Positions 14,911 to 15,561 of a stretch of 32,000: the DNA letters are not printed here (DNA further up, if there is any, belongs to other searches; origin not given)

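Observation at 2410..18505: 16-kb integrative element in tRNA-Pro(UGG) with a satellite-like or tycheposon-like backbone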

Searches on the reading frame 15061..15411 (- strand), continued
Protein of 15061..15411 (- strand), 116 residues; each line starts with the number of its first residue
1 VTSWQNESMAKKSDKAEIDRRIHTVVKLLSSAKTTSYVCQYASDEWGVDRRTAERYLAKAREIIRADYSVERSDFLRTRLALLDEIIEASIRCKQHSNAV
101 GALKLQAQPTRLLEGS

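Call 94: get_annotated_region(hit=H5, flank=3500)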
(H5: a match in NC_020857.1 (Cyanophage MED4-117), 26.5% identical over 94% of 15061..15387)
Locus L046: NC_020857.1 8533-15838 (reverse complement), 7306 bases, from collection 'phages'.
description: Cyanophage MED4-117 genomic sequence.
organism: Cyanophage MED4-117 (NCBI taxid 889954)
taxonomy: Viruses; Duplodnaviria; Heunggongvirae; Uroviricota; Caudoviricetes
host: Prochlorococcus MED4; source: ALOHA; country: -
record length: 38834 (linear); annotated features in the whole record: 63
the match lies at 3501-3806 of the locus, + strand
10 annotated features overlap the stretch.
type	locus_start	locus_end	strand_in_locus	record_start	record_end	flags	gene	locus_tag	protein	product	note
CDS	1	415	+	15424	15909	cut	-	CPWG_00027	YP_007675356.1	hypothetical protein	-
CDS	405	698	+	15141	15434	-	-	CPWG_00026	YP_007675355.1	hypothetical protein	-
CDS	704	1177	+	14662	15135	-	-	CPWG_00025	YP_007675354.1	hypothetical protein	-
CDS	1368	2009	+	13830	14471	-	-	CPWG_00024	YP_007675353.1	DNA methylase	-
CDS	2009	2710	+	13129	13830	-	-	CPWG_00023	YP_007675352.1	hypothetical protein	-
CDS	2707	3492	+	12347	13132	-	-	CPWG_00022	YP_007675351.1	queuine tRNA-ribosyltransferase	-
CDS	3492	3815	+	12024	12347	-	-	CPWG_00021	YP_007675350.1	hypothetical protein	-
CDS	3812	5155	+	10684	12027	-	-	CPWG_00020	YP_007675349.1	terminase large subunit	-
CDS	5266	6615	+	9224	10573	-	-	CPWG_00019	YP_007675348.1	portal protein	-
CDS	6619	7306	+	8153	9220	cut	-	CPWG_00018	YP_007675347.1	head morphogenesis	-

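Call 97: find_related_loci(query=A4, collection=viral_contigs, flank=10000)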
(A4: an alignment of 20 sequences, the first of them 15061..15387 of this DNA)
Query A4 (108 aa) in viral_contigs; peptide patterns used: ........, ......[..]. (x = any residue, [..] = any of these).
182 stretches matched a pattern, but none encodes a relative of the query by tblastn (E <= 1e-3).

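Call 101: fold_search(model_id=the predicted structure, library=viral)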
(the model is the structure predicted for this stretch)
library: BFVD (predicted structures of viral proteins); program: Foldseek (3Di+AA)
matches with E <= 10: 221; with E <= 0.001: 0
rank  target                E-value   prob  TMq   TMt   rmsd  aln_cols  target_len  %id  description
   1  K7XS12                2.9e-02  1.00  0.50  0.47  11.7       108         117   18  (no name in the UniProt tables at hand)
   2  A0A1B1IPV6            7.5e-02  0.97  0.49  0.31  10.1       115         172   23  (no name in the UniProt tables at hand)
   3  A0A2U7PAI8            8.0e-02  1.00  0.60  0.36   5.1       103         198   23  Putative DNA-binding protein [Hot spring virus BHS1]
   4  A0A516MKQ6            8.5e-02  0.99  0.53  0.38   9.1       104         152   18  (no name in the UniProt tables at hand)
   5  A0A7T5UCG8            9.0e-02  0.99  0.47  0.47  11.9        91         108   20  (no name in the UniProt tables at hand)
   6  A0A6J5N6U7            9.6e-02  0.97  0.47  0.40   5.2        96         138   16  Uncharacterized protein [uncultured Caudovirales phage]
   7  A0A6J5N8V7            1.0e-01  0.99  0.55  0.38   5.2       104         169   20  Uncharacterized protein [uncultured Caudovirales phage]
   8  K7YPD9                1.2e-01  0.95  0.47  0.47  12.2       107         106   13  (no name in the UniProt tables at hand)
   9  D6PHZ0                2.0e-01  0.92  0.52  0.49   7.1       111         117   19  (no name in the UniProt tables at hand)
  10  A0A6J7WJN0            2.2e-01  0.94  0.52  0.36  10.5       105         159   13  Uncharacterized protein [uncultured Caudovirales phage]
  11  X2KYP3                3.3e-01  0.77  0.49  0.31   5.4       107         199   14  Uncharacterized protein [Mycobacterium phage Audrey]
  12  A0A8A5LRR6            3.3e-01  0.69  0.42  0.33  12.7       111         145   17  Uncharacterized protein [Arthrobacter phage Prairie]
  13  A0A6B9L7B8            3.5e-01  0.72  0.48  0.21   6.7       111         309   17  DNA binding protein [Mycobacterium phage BirdsNest]
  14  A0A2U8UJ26            4.0e-01  0.60  0.40  0.20  14.5       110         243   18  Helix-turn-helix DNA binding protein [Gordonia phage Jace]
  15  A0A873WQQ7            4.5e-01  0.98  0.44  0.71   2.6        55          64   16  (no name in the UniProt tables at hand)
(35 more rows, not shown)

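Call 114: search_protein_families(library=pfam, proteins=[L045:5992-6315:+], max_evalue=0.1)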
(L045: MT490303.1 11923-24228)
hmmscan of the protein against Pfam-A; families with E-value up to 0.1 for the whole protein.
L045:5992-6315:+ (107 aa): 1 family
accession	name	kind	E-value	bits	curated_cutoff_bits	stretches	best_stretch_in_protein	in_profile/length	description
PF21506.2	Knl-2-like_dom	-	0.068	13.5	27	0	3-37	17-49/54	Kinetochore null protein 2-like domain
